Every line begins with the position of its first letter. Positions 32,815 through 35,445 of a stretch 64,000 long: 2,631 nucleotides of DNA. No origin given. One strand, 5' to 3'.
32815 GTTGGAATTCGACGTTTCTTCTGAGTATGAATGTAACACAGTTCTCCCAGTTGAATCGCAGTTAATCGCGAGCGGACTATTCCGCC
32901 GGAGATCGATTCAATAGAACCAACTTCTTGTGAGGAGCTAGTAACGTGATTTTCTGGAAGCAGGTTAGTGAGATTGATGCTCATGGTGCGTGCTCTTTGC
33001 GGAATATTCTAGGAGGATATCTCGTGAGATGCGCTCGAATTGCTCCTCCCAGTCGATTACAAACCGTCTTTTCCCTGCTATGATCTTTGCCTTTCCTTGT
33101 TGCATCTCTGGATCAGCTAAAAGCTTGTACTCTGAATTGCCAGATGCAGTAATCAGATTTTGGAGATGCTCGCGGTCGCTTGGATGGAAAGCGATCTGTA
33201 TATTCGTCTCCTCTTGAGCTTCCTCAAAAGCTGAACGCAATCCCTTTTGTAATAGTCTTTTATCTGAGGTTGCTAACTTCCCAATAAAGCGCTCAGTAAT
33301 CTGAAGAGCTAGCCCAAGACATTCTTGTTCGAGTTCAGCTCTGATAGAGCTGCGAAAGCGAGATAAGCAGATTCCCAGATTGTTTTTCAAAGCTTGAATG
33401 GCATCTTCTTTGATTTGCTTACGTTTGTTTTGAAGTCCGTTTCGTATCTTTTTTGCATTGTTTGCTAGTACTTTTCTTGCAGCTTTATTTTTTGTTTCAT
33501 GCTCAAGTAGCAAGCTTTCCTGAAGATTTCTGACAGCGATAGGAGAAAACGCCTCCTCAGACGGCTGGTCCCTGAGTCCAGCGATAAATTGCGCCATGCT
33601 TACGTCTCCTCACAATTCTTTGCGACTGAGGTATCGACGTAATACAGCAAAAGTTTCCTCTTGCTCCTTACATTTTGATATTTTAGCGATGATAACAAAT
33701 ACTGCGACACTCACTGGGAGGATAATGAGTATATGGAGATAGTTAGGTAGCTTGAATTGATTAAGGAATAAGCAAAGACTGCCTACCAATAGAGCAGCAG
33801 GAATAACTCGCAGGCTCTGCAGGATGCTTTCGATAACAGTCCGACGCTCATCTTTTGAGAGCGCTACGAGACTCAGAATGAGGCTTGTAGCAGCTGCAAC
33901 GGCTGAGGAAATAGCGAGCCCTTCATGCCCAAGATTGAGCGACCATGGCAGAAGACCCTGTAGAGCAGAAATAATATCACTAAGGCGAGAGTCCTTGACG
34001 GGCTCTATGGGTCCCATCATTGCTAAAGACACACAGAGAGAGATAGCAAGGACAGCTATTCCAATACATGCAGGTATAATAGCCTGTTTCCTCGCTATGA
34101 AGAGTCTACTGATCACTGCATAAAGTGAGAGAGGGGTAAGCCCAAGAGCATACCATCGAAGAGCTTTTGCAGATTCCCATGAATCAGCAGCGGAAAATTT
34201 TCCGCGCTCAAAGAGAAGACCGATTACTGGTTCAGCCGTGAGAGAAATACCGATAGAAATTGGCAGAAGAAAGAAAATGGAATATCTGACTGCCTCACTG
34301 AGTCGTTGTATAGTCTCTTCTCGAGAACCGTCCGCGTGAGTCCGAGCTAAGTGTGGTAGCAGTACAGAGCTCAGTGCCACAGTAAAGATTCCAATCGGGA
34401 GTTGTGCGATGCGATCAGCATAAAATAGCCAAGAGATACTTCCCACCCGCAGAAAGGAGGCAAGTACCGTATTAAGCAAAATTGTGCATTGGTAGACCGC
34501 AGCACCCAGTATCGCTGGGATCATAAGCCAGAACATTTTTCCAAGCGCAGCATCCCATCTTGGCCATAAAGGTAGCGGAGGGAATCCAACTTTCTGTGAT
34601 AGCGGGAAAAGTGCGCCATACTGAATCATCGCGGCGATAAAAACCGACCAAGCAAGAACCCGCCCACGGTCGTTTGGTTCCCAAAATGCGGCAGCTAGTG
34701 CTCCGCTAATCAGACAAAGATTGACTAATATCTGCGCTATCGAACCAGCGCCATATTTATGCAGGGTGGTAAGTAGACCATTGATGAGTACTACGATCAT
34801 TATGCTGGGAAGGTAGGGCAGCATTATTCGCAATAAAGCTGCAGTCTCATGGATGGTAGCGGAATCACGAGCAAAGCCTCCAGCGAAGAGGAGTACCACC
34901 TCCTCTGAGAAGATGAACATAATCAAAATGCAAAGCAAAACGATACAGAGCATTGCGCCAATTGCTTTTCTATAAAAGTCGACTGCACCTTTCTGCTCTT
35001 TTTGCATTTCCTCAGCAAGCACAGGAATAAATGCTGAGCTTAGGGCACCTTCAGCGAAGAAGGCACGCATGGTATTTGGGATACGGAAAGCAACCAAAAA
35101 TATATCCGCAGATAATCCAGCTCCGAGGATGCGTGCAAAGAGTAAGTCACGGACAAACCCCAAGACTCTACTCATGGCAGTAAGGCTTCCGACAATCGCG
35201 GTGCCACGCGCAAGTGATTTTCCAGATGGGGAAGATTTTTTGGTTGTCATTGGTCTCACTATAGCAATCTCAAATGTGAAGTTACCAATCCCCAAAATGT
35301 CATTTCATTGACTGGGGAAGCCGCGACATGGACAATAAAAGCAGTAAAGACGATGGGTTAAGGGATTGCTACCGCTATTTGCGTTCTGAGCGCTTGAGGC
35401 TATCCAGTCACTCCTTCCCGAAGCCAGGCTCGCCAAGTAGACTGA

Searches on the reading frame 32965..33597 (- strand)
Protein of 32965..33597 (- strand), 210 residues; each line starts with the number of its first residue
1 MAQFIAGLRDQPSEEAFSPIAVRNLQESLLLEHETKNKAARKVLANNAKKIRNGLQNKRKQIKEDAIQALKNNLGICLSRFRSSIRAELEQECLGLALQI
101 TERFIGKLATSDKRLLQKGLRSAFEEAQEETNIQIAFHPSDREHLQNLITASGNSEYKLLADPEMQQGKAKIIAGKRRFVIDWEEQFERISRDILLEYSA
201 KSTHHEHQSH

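Call 41: search_protein_families(library=pfam, proteins=[window:32965-33597:-], max_evalue=0.001)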
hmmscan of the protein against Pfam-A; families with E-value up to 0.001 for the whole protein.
window:32965-33597:- (210 aa): 2 families
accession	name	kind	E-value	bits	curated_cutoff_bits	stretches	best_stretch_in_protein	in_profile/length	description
PF02108.21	FliH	-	4.6e-10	40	24.1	1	79-177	15-115/128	Flagellar assembly protein FliH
PF06188.17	HrpE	-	0.00059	20.2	23.5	0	40-187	32-187/191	HrpE/YscL/FliH and V-type ATPase subunit E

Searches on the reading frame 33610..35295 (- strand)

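Call 41: search_protein_families(library=pfam, proteins=[window:33610-35295:-], max_evalue=0.001)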
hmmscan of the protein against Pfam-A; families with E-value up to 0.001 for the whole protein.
window:33610-35295:- (561 aa): 3 families
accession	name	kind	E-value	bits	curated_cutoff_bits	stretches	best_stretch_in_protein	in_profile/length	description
PF03023.19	MurJ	-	3.6e-96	322.9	27.4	1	53-522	1-443/451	Lipid II flippase MurJ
PF13440.11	Polysacc_synt_3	-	2.4e-07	30.7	23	1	277-362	201-284/293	Polysaccharide biosynthesis protein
PF01554.23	MatE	-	0.00074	19.7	24.9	0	84-187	47-147/161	MatE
